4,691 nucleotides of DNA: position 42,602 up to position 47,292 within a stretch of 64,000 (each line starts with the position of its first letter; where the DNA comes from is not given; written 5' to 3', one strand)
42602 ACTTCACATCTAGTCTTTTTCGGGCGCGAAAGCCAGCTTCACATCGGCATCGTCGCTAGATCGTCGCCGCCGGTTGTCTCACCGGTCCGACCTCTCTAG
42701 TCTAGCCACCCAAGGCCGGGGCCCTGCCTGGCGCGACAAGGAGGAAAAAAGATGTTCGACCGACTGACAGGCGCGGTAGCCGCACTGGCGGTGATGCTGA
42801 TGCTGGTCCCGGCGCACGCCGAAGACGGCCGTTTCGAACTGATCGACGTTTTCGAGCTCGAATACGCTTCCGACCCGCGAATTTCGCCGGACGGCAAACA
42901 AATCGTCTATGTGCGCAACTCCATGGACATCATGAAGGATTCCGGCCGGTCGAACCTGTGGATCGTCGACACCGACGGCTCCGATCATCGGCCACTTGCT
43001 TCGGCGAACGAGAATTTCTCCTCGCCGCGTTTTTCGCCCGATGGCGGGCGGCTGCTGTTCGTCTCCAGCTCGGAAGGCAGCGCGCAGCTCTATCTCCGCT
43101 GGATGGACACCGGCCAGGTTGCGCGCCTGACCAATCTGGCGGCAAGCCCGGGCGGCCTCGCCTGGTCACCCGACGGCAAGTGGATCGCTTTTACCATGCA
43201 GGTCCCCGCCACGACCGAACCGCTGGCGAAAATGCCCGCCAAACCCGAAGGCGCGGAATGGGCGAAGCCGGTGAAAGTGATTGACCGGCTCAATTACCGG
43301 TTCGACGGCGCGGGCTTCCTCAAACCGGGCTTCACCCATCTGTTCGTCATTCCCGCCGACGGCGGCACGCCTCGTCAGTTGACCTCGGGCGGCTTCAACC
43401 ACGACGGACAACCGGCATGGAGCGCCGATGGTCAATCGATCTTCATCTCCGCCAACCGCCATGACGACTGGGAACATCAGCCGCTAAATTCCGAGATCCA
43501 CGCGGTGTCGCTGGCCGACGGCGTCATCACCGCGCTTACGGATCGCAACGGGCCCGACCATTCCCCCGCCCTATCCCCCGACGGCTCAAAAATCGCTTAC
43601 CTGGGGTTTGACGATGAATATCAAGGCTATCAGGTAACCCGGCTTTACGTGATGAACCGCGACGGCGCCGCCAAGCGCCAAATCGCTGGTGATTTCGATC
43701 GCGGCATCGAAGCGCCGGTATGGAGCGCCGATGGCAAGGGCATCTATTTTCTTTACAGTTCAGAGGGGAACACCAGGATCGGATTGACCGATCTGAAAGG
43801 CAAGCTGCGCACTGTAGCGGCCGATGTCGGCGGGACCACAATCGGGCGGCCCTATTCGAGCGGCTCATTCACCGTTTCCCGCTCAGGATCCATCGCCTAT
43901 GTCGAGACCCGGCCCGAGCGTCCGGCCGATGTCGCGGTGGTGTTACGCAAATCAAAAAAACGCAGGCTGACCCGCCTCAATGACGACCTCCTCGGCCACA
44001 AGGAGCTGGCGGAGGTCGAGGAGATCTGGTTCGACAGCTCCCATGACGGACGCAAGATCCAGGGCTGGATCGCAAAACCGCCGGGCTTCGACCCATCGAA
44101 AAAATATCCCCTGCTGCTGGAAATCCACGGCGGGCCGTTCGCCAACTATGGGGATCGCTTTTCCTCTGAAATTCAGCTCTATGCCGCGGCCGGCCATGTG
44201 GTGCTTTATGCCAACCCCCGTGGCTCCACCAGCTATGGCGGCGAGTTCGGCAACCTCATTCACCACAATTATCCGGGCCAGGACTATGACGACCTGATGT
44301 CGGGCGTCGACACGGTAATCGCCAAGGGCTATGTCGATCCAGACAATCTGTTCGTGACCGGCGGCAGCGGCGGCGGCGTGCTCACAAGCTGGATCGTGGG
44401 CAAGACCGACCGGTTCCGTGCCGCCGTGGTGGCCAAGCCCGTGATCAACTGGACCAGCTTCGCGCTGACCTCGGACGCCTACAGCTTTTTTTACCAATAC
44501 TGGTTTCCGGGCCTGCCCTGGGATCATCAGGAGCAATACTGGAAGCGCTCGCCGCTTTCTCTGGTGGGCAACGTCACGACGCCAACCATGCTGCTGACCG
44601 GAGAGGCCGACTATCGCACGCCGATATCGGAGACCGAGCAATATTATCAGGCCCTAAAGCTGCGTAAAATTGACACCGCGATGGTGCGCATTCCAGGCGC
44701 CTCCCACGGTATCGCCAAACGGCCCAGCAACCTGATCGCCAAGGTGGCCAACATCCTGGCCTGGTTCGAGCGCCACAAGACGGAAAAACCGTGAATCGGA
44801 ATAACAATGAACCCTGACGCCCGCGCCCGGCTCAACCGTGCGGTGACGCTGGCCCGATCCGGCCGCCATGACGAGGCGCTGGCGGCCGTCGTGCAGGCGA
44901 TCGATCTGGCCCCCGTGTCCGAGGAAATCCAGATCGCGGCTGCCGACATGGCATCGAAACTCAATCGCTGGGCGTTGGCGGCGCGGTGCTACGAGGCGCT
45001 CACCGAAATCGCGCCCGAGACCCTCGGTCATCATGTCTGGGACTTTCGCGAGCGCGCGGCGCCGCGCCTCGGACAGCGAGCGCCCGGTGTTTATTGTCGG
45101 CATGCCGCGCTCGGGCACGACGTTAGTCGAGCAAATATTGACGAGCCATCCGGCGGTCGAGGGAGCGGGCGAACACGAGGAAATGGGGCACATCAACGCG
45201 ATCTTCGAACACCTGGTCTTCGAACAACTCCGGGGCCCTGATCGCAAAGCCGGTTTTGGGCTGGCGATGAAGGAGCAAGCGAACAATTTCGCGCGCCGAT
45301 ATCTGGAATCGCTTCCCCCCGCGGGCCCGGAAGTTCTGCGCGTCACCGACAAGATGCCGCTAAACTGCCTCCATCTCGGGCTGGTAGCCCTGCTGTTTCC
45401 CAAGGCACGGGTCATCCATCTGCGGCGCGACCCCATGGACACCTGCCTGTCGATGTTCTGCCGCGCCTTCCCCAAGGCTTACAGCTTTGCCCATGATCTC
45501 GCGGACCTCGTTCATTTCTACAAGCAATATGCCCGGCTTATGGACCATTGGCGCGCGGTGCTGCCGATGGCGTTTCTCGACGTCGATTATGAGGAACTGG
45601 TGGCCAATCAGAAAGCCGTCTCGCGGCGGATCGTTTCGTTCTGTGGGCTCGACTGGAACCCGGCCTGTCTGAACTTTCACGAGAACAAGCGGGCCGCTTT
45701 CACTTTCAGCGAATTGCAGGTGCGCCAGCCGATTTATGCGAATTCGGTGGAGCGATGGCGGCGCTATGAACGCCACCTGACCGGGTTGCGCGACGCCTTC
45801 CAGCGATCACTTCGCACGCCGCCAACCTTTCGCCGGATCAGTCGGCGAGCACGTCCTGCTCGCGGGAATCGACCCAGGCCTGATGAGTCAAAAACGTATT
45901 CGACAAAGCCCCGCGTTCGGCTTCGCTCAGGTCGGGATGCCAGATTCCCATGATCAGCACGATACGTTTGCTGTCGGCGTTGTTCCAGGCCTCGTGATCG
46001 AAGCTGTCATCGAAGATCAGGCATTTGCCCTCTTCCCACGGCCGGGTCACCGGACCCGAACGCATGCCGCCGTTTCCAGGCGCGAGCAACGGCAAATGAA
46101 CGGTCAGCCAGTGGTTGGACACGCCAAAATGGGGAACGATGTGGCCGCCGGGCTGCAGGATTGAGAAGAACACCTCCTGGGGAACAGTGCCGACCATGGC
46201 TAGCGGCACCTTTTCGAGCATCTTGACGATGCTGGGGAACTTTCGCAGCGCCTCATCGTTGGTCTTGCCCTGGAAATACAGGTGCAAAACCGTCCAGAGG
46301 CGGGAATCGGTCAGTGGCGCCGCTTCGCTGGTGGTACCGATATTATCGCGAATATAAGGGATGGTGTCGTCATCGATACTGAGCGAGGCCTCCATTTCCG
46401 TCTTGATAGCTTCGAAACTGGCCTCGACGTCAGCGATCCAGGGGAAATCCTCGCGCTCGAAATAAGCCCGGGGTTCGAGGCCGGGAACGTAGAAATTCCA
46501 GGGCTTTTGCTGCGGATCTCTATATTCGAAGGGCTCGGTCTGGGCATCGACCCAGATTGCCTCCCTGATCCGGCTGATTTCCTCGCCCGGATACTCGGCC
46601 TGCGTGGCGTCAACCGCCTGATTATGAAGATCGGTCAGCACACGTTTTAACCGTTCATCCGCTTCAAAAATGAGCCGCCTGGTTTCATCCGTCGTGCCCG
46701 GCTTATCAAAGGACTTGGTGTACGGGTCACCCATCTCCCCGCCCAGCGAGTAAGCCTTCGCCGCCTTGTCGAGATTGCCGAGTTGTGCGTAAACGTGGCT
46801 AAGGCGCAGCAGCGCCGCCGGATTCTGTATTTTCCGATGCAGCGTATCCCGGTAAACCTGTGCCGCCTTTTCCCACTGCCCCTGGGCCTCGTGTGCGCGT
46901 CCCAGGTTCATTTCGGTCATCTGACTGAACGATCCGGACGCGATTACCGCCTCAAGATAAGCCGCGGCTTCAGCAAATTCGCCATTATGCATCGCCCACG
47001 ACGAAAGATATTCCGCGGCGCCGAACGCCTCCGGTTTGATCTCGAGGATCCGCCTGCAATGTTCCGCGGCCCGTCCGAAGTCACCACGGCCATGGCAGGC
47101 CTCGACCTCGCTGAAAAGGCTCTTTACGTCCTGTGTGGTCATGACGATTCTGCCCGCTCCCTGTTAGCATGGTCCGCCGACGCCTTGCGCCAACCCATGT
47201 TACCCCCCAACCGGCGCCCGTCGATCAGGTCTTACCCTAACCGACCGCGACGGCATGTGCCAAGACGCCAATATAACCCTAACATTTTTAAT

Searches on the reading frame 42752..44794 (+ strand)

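Call 46: search_protein_families(library=pfam, proteins=[window:42752-44794:+], max_evalue=0.00001)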
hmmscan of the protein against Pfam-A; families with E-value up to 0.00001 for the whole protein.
window:42752-44794:+ (680 aa): 5 families
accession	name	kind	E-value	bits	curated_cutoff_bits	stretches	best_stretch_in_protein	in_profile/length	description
PF00326.27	Peptidase_S9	-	6.3e-52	176.6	22.6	1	469-675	2-209/213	Prolyl oligopeptidase family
PF07676.18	PD40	-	5.1e-36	122.3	20.9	1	80-114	2-37/38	WD40-like Beta Propeller Repeat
PF00930.27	DPPIV_N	-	7.3e-19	68.1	22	2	191-280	256-342/354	Dipeptidyl peptidase IV (DPP IV) N-terminal region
PF10647.15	Gmad1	-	3.8e-08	33.9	20.5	0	269-402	25-145/251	Lipoprotein LpqB beta-propeller domain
PF05448.18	AXE1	-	8.4e-06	25.2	21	0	417-564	51-209/321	Acetyl xylan esterase (AXE1)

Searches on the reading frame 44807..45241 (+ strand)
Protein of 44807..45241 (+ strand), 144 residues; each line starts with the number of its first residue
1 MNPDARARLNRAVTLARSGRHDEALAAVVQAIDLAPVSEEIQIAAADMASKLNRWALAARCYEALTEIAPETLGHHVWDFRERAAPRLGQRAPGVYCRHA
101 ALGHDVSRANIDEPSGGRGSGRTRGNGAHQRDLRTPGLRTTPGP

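Call 46: search_protein_families(library=pfam, proteins=[window:44807-45241:+], max_evalue=0.00001)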
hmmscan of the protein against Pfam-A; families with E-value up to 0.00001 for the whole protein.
window:44807-45241:+ (144 aa): 2 families
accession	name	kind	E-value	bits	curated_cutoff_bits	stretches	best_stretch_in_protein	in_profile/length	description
PF07719.23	TPR_2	-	3e-08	33.6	27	0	5-36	1-32/34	Tetratricopeptide repeat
PF13432.12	TPR_16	-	1.5e-06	28.9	32.7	0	2-36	27-62/65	Tetratricopeptide repeat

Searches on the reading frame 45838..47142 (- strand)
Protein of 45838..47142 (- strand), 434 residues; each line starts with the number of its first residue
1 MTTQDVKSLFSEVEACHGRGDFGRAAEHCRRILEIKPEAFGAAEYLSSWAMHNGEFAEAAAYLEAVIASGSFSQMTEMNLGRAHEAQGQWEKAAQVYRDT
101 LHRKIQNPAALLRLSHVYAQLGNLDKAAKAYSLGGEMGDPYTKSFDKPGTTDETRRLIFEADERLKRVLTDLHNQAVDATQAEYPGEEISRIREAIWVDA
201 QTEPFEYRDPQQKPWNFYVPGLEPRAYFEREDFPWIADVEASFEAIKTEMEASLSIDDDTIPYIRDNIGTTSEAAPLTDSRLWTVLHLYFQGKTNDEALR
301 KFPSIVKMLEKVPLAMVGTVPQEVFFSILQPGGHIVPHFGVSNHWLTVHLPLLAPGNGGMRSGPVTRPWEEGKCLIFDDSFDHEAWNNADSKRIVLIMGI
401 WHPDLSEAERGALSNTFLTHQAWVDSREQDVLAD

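Call 47: search_protein_families(library=pfam, proteins=[window:45838-47142:-], max_evalue=0.00001)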
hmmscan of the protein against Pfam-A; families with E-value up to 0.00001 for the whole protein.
window:45838-47142:- (434 aa): 9 families
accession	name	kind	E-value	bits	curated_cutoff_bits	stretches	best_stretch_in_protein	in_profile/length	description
PF05118.21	Asp_Arg_Hydrox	-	1.8e-41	142.1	22.6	1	240-403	1-157/157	Aspartyl/Asparaginyl beta-hydroxylase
PF07719.23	TPR_2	-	2.8e-12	46.2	27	0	79-98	6-25/34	Tetratricopeptide repeat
PF13432.12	TPR_16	-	3.2e-12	47.1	32.7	1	79-131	2-54/65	Tetratricopeptide repeat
PF14559.12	TPR_19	-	1.2e-11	45.1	25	1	86-131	3-48/68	Tetratricopeptide repeat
PF13176.12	TPR_7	-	1.5e-10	40.7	27.9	0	79-105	4-32/36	Tetratricopeptide repeat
PF00515.34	TPR_1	-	3.1e-09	36.7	27.8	0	78-98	5-25/34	Tetratricopeptide repeat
PF13428.12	TPR_14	-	1.5e-08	34.9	23.5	0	80-114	7-41/44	Tetratricopeptide repeat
PF13181.12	TPR_8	-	5.3e-07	29.7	25.7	0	110-131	3-24/34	Tetratricopeptide repeat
PF07721.20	TPR_4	-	4.6e-06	27.2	27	0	78-98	5-25/26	Tetratricopeptide repeat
